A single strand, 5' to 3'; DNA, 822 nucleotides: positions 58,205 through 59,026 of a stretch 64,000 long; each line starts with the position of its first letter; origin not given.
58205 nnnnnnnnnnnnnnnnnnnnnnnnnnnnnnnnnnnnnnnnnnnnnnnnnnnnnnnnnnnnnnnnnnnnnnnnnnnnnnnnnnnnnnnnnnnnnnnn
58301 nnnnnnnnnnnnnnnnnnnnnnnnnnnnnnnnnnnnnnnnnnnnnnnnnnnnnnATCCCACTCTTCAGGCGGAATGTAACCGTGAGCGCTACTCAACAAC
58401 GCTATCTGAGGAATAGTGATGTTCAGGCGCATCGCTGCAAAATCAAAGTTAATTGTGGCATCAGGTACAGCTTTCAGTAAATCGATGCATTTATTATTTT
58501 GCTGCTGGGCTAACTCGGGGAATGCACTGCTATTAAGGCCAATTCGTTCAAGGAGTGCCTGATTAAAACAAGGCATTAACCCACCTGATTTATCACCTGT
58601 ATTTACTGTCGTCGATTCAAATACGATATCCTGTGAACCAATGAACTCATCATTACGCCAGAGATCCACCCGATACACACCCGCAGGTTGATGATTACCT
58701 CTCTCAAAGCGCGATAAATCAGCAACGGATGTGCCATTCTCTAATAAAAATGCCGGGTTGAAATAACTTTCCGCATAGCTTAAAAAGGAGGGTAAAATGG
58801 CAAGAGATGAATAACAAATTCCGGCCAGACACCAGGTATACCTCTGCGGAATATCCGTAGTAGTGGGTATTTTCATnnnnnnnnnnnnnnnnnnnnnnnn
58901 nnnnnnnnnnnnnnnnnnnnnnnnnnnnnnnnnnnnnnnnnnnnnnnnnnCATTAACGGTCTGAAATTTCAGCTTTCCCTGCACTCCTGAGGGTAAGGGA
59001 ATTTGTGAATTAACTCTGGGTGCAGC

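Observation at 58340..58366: Single in-frame TAA stop at codon 175 of the fimbrial usher sfmD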

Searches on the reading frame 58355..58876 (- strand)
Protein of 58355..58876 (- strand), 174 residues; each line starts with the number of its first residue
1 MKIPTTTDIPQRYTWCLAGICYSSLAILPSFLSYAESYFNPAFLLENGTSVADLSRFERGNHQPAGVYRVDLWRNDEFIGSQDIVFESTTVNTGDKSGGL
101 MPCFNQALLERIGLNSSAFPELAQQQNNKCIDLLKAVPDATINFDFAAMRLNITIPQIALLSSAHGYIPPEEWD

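Call 13: list_cluster_members(proteins=[window:58355-58876:-, window:56270-58126:-])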
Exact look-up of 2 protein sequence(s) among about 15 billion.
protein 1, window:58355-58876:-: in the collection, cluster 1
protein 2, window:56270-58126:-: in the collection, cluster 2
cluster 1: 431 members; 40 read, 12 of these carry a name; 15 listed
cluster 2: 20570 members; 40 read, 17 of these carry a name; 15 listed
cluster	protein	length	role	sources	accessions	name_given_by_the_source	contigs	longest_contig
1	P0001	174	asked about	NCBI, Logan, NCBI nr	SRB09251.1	fimbrial outer membrane usher protein [Escherichia coli]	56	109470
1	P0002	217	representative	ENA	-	-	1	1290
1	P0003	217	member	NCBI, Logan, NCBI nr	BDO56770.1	hypothetical protein TUM1886_38170 [Escherichia coli]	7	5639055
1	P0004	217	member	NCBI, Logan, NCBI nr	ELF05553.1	outer membrane usher protein sfmD [Escherichia coli KTE142]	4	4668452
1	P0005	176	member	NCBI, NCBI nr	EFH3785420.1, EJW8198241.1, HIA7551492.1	TPA: FimD/PapC N-terminal domain-containing protein, partial [Escherichia coli] | outer membrane usher protein sfmD [Escherichia coli]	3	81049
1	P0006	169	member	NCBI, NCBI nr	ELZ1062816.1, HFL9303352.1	TPA: FimD/PapC N-terminal domain-containing protein, partial [Escherichia coli] | fimbrial protein [Escherichia coli]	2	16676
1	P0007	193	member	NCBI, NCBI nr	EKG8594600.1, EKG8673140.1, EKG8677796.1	fimbrial protein, partial [Escherichia coli] | fimbrial protein [Escherichia coli]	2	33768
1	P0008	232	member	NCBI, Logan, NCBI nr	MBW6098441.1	hypothetical protein HT118_18915 [Escherichia coli] | hypothetical protein [Escherichia coli]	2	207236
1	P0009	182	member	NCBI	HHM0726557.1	TPA: FimD/PapC N-terminal domain-containing protein, partial [Escherichia coli]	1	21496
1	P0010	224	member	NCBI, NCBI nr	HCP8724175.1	TPA: fimbrial protein, partial [Escherichia coli] | fimbrial protein [Escherichia coli]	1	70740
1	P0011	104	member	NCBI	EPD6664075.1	FimD/PapC N-terminal domain-containing protein, partial [Shigella flexneri]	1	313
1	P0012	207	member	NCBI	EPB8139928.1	FimD/PapC N-terminal domain-containing protein, partial [Escherichia coli]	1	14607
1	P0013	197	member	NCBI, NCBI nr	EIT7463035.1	fimbrial protein, partial [Escherichia coli] | fimbrial protein [Escherichia coli]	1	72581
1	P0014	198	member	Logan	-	-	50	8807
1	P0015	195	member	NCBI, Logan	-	-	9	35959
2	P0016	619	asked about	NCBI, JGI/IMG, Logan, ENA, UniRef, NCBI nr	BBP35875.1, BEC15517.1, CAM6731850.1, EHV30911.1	hypothetical protein VEE67_31090 [Escherichia coli] | outer membrane usher protein FimD/PapC | Fimbrial outer membrane usher protein n=32 Tax=Bacteria TaxID=2 RepID=A0A2Y0X8Z0_ECOLX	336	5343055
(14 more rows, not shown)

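Call 14: find_encoding_contigs(protein=P0001, flank=10000, max_places=10)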
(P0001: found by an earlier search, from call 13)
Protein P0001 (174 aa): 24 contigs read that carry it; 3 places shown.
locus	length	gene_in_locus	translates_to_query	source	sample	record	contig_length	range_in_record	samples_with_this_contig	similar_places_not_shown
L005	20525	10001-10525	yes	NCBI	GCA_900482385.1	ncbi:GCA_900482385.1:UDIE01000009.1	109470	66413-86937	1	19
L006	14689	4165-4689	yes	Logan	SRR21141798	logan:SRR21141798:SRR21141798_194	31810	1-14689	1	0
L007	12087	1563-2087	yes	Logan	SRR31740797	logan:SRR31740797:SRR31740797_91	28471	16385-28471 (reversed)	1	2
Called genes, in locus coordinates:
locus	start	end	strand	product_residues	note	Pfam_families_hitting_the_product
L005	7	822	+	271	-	PF11392:AllH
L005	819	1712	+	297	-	PF00696:AA_kinase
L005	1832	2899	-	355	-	PF22660:RS_preATP-grasp-like (weak), PF02222:ATP-grasp, PF17769:PurK_C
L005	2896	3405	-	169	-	PF00731:AIRC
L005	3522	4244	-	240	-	PF00149:Metallophos, PF12850:Metallophos_2 (weak)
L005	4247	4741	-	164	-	PF00160:Pro_isomerase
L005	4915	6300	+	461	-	PF01406:tRNA-synt_1e, PF01921:tRNA-synt_1f (faint), PF09334:tRNA-synt_1g (weak), PF00133:tRNA-synt_1 (weak), PF09334:tRNA-synt_1g (weak), PF09190:DALR_2, PF23493:CysS_C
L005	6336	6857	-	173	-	PF04307:YdjM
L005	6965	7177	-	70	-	PF13275:S4_2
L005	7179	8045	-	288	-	PF00763:THF_DHG_CYH, PF02882:THF_DHG_CYH_C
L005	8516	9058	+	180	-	PF00419:Fimbrial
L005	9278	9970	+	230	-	PF00345:PapD_N, PF02753:PapD_C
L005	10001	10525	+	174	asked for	PF13954:PapC_N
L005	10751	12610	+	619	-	PF00577:Usher, PF13953:PapC_C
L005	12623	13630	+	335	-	PF00419:Fimbrial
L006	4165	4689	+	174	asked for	PF13954:PapC_N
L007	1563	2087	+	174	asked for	PF13954:PapC_N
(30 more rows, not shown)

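Call 28: find_encoding_contigs(protein=P0016, flank=3000, max_places=10)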
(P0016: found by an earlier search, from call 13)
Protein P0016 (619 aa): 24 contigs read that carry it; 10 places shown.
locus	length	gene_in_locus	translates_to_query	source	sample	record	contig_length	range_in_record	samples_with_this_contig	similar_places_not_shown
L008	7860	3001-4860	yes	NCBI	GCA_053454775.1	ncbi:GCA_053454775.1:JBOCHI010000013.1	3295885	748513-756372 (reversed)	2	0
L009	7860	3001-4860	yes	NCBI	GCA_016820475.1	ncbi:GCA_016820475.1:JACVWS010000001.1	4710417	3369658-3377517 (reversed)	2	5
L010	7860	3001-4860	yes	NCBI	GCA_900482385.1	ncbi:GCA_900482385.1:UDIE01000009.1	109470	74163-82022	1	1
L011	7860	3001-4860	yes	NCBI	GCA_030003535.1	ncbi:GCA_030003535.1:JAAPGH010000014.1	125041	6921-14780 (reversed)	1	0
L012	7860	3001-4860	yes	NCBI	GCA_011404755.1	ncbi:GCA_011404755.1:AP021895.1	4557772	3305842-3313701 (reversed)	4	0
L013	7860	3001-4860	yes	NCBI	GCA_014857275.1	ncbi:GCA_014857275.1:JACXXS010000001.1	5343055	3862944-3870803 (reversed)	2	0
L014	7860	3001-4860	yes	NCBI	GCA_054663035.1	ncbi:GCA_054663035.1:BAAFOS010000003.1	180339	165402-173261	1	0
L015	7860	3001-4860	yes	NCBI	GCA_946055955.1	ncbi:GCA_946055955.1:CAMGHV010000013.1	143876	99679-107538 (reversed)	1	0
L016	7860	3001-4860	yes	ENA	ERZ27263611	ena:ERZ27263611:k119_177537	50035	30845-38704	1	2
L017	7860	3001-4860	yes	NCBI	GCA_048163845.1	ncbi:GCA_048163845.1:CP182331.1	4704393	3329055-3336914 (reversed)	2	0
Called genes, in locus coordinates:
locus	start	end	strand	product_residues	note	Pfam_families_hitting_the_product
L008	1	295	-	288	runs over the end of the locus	PF00763:THF_DHG_CYH, PF02882:THF_DHG_CYH_C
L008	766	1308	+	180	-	PF00419:Fimbrial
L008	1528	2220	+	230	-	PF00345:PapD_N, PF02753:PapD_C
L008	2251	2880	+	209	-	PF13954:PapC_N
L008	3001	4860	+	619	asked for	PF00577:Usher, PF13953:PapC_C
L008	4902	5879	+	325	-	PF00419:Fimbrial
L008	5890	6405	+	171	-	PF00419:Fimbrial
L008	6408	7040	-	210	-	PF00072:Response_reg, PF00196:GerE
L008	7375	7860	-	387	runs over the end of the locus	PF00589:Phage_integrase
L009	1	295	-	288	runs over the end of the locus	PF00763:THF_DHG_CYH, PF02882:THF_DHG_CYH_C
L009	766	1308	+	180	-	PF00419:Fimbrial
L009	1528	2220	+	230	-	PF00345:PapD_N, PF02753:PapD_C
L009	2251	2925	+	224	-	PF13954:PapC_N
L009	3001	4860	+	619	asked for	PF00577:Usher, PF13953:PapC_C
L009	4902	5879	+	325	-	PF00419:Fimbrial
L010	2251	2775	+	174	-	PF13954:PapC_N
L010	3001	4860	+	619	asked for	PF00577:Usher, PF13953:PapC_C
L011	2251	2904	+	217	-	PF13954:PapC_N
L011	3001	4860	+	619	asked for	PF00577:Usher, PF13953:PapC_C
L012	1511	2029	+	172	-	PF13954:PapC_N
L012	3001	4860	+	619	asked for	PF00577:Usher, PF13953:PapC_C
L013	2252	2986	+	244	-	PF13954:PapC_N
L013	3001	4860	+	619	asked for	PF00577:Usher, PF13953:PapC_C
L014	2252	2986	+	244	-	PF13954:PapC_N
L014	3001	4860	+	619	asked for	PF00577:Usher, PF13953:PapC_C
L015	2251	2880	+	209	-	PF13954:PapC_N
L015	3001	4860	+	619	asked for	PF00577:Usher, PF13953:PapC_C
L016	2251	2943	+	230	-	PF13954:PapC_N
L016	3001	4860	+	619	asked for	PF00577:Usher, PF13953:PapC_C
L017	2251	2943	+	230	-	PF13954:PapC_N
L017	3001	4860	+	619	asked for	PF00577:Usher, PF13953:PapC_C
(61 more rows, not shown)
